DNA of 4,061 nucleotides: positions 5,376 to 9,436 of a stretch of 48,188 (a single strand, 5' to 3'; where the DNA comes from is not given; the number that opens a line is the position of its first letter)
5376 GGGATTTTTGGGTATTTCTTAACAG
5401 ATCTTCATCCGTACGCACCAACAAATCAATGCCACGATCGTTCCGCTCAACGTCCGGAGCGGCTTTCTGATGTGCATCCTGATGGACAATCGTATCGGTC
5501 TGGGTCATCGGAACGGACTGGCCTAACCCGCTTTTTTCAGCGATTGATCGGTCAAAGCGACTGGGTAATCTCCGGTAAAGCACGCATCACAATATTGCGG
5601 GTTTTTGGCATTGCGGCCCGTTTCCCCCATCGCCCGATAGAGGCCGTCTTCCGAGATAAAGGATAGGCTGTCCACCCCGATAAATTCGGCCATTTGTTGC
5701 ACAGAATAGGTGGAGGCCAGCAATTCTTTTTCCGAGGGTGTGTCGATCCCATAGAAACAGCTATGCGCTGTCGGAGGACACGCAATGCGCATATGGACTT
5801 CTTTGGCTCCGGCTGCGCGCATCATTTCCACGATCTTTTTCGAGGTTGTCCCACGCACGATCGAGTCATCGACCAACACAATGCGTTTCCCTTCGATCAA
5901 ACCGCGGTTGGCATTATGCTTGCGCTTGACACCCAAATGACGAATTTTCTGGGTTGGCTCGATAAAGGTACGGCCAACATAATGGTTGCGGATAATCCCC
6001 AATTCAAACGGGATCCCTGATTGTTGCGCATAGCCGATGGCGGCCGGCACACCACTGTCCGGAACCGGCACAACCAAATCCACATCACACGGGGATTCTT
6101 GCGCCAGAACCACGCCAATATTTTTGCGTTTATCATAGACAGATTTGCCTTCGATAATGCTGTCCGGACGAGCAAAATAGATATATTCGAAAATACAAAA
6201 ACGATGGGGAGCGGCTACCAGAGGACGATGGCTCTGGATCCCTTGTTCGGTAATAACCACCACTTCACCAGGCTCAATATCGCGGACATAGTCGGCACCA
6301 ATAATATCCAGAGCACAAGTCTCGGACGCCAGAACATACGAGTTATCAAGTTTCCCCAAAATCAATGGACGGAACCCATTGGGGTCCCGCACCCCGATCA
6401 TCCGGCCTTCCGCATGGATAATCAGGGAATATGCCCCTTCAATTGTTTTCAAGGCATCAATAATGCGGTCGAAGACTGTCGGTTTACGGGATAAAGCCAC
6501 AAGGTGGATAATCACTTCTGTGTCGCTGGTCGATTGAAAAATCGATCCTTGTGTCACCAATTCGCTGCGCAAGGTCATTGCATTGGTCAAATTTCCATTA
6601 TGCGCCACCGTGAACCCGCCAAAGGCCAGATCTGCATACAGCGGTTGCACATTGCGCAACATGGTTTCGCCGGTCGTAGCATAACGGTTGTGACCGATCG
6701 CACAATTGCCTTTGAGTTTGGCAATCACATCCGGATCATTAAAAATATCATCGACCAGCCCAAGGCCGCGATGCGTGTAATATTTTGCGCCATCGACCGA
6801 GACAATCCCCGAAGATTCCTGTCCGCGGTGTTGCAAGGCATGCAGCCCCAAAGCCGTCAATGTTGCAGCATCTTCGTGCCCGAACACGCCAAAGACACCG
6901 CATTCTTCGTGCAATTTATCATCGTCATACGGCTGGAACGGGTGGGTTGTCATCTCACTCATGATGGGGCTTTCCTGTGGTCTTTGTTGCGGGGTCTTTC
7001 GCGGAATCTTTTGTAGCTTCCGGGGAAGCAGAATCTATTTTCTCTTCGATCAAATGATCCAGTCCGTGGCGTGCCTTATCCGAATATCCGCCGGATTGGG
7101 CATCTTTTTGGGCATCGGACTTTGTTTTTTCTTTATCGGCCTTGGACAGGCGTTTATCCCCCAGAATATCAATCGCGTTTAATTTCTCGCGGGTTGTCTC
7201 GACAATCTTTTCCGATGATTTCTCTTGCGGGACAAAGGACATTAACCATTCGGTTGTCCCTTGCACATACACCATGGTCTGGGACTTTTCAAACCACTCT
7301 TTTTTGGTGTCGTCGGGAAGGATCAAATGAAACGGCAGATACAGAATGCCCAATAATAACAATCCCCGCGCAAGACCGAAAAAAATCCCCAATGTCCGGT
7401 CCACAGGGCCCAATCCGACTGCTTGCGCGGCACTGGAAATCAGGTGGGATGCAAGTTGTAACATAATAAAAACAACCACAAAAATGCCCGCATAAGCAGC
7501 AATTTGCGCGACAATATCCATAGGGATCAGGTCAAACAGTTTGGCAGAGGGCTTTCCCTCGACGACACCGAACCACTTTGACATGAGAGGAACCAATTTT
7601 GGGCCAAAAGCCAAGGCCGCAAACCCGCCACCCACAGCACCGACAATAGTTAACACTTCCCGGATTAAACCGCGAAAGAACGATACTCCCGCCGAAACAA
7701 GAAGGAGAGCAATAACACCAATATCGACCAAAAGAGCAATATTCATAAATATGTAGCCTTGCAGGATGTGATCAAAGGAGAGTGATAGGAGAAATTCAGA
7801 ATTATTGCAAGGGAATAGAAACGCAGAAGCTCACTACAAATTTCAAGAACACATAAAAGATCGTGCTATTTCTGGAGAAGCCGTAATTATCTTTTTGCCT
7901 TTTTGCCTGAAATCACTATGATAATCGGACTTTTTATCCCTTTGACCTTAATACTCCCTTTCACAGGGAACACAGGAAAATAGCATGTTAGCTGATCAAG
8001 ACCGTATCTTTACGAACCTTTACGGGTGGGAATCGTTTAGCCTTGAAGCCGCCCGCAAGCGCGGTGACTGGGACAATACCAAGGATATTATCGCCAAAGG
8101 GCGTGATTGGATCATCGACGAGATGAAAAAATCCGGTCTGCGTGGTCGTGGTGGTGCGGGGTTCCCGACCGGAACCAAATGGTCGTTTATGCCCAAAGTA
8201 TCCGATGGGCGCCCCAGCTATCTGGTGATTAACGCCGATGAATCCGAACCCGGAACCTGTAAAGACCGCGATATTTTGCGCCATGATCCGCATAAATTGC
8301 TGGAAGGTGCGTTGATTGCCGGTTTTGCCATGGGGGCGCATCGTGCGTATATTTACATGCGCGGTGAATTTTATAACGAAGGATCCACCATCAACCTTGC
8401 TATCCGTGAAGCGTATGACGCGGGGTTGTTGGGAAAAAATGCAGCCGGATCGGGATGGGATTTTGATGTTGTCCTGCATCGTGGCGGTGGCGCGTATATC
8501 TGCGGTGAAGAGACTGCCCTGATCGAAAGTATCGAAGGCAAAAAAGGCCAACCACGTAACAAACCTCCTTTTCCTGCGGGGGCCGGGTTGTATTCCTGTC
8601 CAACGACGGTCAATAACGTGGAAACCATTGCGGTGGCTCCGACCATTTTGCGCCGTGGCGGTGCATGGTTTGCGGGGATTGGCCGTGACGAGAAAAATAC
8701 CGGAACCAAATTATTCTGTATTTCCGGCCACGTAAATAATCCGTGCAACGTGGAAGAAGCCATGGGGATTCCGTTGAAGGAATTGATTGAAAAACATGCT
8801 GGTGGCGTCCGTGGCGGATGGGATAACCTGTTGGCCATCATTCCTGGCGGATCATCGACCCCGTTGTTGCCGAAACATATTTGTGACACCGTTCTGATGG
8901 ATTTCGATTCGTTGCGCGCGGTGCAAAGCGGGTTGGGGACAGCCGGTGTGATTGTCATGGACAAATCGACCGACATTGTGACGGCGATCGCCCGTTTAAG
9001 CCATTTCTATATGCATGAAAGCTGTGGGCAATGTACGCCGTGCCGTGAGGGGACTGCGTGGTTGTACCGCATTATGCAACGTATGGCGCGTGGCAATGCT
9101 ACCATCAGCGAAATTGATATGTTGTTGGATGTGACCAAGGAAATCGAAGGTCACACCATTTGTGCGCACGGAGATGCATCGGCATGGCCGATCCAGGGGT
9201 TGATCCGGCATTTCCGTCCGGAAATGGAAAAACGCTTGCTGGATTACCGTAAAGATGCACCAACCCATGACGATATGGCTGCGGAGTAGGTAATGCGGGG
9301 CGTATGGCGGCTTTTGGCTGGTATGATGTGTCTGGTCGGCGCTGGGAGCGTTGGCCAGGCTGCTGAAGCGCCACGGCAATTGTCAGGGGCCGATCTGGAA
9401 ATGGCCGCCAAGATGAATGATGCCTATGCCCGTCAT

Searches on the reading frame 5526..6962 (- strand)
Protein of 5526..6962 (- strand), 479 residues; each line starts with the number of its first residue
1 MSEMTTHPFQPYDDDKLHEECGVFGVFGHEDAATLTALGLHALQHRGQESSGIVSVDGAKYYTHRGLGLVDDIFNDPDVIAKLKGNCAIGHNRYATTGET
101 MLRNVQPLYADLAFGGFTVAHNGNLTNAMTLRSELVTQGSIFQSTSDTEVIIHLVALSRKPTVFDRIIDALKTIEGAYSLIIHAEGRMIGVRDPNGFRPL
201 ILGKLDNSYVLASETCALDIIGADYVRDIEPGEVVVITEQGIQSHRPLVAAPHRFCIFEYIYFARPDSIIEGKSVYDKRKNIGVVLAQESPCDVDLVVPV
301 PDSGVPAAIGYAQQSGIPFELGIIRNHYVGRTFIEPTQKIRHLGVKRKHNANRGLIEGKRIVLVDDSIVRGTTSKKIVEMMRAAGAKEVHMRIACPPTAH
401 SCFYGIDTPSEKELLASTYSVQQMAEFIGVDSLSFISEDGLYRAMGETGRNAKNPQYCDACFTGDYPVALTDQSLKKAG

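Call 42: search_protein_families(library=pfam, proteins=[window:5526-6962:-], max_evalue=0.00001)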
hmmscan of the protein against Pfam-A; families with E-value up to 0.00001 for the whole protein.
window:5526-6962:- (479 aa): 3 families
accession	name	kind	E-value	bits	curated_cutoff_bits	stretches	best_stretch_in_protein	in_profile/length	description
PF13537.11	GATase_7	-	3e-18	66.5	25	1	102-218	10-121/123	Glutamine amidotransferase domain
PF13522.11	GATase_6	-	1.6e-17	64.2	27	1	84-214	9-130/130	Glutamine amidotransferase domain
PF00156.33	Pribosyltran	-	2.2e-09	37.3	26.3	1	294-391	30-120/158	Phosphoribosyl transferase domain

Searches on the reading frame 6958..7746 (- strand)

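Call 42: search_protein_families(library=pfam, proteins=[window:6958-7746:-], max_evalue=0.00001)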
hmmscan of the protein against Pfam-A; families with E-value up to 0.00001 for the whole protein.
window:6958-7746:- (263 aa): 1 family
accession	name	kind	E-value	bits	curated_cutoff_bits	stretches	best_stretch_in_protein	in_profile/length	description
PF02674.22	Colicin_V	-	5.1e-30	104.8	29.3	1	7-165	1-143/144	Colicin V production protein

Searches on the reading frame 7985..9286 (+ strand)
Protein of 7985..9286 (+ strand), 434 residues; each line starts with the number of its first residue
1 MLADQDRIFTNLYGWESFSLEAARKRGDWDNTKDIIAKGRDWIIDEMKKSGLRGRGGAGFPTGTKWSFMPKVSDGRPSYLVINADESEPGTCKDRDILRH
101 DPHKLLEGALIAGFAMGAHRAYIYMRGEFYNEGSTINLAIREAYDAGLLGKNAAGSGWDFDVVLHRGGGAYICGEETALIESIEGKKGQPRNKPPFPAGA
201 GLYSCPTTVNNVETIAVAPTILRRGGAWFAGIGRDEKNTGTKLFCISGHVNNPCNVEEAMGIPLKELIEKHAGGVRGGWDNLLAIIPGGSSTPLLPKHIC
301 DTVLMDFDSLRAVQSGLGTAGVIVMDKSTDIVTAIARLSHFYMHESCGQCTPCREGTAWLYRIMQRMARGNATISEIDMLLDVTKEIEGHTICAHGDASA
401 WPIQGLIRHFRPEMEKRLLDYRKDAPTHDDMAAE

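Call 42: search_protein_families(library=pfam, proteins=[window:7985-9286:+], max_evalue=0.00001)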
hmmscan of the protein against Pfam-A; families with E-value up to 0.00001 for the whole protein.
window:7985-9286:+ (434 aa): 4 families
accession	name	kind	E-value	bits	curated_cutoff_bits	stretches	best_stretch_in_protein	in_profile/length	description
PF01512.22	Complex1_51K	-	5.2e-47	159.9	31.2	1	47-217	1-147/150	Nuo51 FMN-binding domain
PF10589.14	NADH_4Fe-4S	-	5.3e-32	110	23.5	1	334-416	2-84/85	NADH-ubiquinone oxidoreductase-F iron-sulfur binding region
PF22461.2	SLBB_2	-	1.3e-17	64.1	27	1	242-324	1-79/79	SLBB domain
PF10531.15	SLBB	-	3.2e-08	33.7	27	1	244-293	2-53/55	SLBB domain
